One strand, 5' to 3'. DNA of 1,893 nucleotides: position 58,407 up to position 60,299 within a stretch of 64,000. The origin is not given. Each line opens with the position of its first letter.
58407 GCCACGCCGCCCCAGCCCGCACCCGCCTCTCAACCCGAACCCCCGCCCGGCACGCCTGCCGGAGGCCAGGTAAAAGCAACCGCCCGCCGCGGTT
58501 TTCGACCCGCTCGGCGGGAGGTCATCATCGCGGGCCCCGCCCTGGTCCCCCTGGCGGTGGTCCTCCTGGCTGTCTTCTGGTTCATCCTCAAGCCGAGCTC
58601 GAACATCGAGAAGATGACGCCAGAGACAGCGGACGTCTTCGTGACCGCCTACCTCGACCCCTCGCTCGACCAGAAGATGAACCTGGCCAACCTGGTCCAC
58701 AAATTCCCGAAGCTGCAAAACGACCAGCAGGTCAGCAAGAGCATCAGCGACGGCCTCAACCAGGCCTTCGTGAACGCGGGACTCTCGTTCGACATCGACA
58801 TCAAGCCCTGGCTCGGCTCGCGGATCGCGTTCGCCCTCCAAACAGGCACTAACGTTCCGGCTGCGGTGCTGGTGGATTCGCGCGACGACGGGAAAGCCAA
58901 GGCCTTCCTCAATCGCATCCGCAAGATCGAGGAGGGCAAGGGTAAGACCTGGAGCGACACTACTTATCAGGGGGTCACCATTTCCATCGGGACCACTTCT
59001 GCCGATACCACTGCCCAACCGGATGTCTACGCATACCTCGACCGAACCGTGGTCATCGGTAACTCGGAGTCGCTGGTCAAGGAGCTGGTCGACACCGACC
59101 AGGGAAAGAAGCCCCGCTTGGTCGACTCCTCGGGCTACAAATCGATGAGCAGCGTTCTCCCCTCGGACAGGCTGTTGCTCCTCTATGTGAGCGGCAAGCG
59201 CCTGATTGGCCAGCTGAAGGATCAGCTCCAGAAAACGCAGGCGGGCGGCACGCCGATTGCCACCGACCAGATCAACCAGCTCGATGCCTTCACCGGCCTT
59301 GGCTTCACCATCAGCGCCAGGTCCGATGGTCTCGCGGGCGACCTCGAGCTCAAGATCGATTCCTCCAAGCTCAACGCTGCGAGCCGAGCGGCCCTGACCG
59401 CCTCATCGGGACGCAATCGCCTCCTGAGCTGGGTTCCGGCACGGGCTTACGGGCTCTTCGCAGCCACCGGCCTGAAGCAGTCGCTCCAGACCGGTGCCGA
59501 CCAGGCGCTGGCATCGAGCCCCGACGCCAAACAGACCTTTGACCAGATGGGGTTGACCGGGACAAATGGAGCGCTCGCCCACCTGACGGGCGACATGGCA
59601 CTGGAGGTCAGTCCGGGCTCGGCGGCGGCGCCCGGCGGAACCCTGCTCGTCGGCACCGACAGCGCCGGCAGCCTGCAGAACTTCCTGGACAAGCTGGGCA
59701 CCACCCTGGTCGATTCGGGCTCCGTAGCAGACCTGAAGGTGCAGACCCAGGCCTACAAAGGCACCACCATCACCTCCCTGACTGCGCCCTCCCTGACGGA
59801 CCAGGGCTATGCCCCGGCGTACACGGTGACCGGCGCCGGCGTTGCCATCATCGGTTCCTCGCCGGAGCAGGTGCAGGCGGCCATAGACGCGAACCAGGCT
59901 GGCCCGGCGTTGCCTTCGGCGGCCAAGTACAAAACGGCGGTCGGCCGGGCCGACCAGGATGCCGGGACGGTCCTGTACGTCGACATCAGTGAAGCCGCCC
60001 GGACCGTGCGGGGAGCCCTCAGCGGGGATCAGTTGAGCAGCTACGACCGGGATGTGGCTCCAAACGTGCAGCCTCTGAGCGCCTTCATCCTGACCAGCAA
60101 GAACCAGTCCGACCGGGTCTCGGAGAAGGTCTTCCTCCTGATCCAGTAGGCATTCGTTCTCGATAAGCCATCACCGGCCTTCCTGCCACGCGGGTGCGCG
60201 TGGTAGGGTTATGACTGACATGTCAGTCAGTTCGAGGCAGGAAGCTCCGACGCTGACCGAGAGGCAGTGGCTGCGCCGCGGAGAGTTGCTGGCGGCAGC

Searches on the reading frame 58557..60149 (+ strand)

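Call 77: search_protein_families(library=pfam, proteins=[window:58557-60149:+], max_evalue=0.01)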
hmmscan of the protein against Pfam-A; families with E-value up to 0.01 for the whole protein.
window:58557-60149:+ (530 aa): 1 family
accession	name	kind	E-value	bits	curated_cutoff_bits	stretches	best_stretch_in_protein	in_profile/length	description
PF11832.13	DUF3352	-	7.8e-40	137.4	26.8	2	19-331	39-337/536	Protein of unknown function (DUF3352)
